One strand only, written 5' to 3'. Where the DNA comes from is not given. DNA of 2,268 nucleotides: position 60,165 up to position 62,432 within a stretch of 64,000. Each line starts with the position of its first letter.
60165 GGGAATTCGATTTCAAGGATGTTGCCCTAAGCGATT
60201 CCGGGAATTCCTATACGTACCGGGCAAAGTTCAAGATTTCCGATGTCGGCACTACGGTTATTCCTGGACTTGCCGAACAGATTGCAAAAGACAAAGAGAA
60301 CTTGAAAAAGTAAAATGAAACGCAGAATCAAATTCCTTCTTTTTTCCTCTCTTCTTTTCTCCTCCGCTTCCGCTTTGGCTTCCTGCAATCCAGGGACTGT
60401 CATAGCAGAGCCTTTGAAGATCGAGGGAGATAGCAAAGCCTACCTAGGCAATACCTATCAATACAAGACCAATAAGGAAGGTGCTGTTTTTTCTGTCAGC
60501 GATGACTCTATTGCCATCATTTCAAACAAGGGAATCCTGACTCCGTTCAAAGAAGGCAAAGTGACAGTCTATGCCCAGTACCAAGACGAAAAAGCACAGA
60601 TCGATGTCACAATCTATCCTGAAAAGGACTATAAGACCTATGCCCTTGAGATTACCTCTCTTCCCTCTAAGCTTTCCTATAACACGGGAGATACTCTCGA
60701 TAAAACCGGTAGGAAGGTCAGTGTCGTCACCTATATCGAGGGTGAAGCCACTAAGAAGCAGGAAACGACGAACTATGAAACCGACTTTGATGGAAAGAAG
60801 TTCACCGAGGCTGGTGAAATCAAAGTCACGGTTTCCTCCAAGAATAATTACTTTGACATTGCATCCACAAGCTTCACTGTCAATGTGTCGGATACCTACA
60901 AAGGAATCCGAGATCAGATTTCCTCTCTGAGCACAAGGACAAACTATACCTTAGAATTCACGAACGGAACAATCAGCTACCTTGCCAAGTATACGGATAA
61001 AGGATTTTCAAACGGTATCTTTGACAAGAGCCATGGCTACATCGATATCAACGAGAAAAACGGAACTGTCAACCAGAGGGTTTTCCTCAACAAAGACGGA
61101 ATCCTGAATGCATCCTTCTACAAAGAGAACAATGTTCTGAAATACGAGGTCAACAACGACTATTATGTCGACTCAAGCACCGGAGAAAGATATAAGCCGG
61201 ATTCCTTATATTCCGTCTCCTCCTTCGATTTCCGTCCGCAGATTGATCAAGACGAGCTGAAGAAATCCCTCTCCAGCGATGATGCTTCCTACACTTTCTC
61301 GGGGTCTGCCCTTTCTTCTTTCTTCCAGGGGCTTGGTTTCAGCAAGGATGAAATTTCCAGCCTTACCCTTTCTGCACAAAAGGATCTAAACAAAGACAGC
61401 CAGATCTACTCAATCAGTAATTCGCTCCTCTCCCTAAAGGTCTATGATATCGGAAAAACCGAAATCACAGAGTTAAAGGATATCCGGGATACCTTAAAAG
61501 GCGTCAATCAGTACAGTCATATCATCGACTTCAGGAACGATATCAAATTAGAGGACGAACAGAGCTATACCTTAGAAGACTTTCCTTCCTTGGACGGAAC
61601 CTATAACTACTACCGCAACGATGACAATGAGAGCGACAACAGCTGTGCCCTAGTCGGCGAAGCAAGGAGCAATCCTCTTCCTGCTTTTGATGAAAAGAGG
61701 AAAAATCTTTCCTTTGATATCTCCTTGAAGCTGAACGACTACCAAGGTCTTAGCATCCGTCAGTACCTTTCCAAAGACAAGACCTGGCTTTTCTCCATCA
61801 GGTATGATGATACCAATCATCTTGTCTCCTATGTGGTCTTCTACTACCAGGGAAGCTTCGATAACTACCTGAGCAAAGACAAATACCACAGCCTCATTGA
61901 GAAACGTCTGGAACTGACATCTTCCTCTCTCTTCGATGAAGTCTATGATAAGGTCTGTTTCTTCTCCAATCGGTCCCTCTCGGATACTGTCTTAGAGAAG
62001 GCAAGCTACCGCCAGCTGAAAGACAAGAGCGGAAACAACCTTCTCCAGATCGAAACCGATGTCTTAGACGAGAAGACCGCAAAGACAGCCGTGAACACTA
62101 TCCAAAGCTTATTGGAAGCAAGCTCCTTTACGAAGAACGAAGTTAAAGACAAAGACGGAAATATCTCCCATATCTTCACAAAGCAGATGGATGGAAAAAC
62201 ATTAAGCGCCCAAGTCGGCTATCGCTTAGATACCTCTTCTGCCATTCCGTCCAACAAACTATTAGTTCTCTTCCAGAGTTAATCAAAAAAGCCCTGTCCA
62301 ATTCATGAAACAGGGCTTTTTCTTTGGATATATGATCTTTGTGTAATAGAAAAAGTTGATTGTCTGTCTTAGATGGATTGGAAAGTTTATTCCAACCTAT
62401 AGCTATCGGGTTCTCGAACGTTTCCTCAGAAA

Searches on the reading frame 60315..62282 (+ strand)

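Call 80: search_protein_families(library=pfam, proteins=[window:60315-62282:+], max_evalue=0.01)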
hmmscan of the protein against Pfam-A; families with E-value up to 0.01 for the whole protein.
window:60315-62282:+ (655 aa): 1 family
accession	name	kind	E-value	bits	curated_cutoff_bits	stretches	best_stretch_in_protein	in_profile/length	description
PF21461.3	HL_N-beta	-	0.00059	20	27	1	49-93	6-48/57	Hyaluronate lyase, N-terminal beta-sheet domain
